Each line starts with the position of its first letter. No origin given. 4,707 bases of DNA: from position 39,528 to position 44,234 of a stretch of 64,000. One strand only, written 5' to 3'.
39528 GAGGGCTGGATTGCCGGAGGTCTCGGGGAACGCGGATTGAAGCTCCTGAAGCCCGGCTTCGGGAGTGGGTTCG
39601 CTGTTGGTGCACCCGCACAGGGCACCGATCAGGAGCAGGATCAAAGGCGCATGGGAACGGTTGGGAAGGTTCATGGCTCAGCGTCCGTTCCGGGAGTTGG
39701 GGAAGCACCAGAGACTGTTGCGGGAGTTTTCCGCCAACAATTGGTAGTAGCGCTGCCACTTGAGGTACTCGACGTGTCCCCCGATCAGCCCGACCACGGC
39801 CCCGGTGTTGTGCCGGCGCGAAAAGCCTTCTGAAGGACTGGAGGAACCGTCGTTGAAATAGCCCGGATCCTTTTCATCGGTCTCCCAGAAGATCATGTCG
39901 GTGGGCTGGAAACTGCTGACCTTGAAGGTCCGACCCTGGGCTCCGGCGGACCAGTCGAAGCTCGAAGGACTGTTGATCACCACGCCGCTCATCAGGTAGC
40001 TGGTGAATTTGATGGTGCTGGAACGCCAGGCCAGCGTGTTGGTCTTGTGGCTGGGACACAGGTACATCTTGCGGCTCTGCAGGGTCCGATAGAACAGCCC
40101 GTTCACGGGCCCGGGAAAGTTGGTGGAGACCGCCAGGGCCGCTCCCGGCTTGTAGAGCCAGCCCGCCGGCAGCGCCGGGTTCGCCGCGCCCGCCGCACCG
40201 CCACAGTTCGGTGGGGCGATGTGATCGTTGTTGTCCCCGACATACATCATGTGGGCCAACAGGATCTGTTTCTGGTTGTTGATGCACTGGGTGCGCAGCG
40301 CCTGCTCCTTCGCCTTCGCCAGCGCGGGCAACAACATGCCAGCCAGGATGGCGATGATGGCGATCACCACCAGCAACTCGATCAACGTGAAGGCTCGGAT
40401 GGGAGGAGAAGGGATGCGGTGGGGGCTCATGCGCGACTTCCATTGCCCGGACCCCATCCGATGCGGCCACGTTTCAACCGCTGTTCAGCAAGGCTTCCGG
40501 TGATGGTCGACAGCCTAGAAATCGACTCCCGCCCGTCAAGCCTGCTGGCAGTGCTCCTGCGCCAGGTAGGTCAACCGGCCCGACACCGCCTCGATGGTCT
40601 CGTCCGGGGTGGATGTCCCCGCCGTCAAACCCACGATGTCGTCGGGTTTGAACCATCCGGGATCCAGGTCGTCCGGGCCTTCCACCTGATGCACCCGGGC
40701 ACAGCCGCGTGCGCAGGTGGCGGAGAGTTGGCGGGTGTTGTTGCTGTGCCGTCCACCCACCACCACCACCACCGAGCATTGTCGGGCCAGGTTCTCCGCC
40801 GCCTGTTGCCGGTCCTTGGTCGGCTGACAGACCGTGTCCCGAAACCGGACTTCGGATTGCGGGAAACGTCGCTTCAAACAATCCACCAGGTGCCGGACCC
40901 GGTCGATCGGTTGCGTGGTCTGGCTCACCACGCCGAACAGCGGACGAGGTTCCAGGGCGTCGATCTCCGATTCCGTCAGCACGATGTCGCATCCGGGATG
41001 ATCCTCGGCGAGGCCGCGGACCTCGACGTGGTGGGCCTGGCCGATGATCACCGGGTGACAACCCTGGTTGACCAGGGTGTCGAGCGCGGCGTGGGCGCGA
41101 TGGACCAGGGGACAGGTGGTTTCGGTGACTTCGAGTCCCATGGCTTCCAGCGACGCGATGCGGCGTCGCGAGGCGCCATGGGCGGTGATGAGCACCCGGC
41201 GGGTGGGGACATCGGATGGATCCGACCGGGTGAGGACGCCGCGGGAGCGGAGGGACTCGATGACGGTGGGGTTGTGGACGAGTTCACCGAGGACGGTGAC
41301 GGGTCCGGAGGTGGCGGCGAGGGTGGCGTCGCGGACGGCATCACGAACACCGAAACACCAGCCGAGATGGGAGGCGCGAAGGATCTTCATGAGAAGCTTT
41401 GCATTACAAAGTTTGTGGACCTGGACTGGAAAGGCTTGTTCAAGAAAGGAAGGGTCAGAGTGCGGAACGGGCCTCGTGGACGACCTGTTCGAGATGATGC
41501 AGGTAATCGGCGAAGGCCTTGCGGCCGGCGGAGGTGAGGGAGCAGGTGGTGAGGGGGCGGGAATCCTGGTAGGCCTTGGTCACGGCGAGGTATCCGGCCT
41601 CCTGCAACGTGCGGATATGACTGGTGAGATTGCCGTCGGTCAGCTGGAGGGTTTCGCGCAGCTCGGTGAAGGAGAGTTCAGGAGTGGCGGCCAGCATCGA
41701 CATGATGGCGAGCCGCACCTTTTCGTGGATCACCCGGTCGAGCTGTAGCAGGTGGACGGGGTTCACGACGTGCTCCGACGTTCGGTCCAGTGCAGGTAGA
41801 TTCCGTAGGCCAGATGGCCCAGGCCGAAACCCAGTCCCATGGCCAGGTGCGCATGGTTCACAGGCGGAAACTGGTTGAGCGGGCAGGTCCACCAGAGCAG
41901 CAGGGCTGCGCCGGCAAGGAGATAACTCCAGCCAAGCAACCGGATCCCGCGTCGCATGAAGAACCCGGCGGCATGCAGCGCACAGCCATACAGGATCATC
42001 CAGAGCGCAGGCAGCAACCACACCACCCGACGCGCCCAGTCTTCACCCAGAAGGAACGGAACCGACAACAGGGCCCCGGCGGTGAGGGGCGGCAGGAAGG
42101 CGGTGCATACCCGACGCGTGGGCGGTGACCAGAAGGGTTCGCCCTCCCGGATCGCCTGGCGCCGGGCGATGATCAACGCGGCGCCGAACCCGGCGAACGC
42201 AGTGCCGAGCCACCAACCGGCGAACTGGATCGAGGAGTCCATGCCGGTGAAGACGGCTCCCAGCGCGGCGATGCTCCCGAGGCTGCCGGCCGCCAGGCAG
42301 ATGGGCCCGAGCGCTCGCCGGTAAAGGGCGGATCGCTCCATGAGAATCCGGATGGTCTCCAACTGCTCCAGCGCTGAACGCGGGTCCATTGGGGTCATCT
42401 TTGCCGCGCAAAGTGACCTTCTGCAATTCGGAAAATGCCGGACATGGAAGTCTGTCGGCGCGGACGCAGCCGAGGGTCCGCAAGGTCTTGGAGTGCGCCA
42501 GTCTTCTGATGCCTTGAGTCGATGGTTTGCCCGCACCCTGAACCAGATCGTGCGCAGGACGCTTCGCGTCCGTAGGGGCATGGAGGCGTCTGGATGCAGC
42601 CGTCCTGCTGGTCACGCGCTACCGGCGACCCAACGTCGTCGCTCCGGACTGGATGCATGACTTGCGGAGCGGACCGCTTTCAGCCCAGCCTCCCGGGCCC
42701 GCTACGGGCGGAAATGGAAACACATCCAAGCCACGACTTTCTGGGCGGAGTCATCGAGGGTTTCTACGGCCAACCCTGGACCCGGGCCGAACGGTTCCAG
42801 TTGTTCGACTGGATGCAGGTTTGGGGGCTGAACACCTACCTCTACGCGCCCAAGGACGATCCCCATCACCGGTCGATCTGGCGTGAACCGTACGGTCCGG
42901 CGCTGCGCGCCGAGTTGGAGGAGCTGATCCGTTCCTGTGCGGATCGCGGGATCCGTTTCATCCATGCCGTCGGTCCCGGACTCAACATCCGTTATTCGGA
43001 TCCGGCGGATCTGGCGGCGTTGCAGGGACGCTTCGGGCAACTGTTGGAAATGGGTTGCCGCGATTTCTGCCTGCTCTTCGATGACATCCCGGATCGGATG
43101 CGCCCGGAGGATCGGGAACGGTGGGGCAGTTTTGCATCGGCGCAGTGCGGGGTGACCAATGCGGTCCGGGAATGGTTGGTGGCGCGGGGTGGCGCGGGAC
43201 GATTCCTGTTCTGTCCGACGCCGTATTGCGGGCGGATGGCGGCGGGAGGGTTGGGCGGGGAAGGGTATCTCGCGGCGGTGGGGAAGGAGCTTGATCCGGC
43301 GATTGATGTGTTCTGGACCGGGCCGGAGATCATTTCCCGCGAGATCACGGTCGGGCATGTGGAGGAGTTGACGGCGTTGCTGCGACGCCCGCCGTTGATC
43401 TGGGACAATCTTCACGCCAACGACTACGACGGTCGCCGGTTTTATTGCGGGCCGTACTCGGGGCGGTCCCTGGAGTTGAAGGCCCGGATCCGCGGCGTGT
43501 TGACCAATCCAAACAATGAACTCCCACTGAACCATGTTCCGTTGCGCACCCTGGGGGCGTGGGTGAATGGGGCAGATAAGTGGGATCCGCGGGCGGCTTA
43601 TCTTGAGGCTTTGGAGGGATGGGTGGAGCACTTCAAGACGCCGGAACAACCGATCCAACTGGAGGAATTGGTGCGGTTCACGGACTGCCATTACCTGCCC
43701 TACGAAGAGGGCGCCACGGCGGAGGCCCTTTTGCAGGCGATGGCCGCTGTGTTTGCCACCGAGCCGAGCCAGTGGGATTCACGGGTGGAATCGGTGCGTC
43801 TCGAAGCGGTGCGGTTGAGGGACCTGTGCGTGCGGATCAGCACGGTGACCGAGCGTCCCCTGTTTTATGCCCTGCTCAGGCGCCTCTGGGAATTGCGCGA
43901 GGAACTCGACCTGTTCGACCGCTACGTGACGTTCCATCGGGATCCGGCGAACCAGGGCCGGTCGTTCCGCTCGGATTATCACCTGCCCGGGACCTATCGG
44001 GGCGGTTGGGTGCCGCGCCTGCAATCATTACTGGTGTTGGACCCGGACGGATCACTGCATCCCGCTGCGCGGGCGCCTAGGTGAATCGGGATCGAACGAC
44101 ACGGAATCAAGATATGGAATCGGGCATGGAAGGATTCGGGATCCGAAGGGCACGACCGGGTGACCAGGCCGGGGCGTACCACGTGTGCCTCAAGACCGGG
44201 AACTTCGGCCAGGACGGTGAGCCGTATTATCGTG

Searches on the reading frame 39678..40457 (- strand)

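Call 57: search_protein_families(library=pfam, proteins=[window:39678-40457:-], max_evalue=0.0001)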
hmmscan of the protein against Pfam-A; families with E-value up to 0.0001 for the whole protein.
window:39678-40457:- (259 aa): 2 families
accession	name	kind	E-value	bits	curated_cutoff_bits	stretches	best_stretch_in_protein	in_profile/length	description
PF07963.17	N_methyl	-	3.6e-07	29.9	21.2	1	21-43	5-27/27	Prokaryotic N-terminal methylation motif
PF07596.16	SBP_bac_10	-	4e-05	24.2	23.3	0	48-102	2-54/268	Protein of unknown function (DUF1559)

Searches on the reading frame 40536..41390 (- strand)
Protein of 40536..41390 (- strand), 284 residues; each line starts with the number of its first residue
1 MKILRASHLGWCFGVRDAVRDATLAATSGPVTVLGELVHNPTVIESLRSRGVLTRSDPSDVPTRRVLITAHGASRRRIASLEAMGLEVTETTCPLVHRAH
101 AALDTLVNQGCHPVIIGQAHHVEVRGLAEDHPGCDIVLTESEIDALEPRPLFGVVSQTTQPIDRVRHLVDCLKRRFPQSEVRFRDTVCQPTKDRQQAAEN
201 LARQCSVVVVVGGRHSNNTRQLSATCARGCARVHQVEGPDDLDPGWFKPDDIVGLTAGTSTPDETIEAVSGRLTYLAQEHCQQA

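Call 57: search_protein_families(library=pfam, proteins=[window:40536-41390:-], max_evalue=0.0001)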
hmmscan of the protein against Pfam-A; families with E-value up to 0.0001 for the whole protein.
window:40536-41390:- (284 aa): 1 family
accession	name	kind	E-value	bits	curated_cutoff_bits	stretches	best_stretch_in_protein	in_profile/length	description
PF02401.23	LYTB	-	1.1e-72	245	24.5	1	3-273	1-266/267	LytB protein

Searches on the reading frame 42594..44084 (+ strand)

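Call 57: search_protein_families(library=pfam, proteins=[window:42594-44084:+], max_evalue=0.0001)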
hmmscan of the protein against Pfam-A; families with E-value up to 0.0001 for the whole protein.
window:42594-44084:+ (496 aa): 1 family
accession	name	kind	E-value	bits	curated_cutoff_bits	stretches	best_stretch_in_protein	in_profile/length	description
PF07555.19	NAGidase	-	5.7e-78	262.7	25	1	52-344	2-282/295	beta-N-acetylglucosaminidase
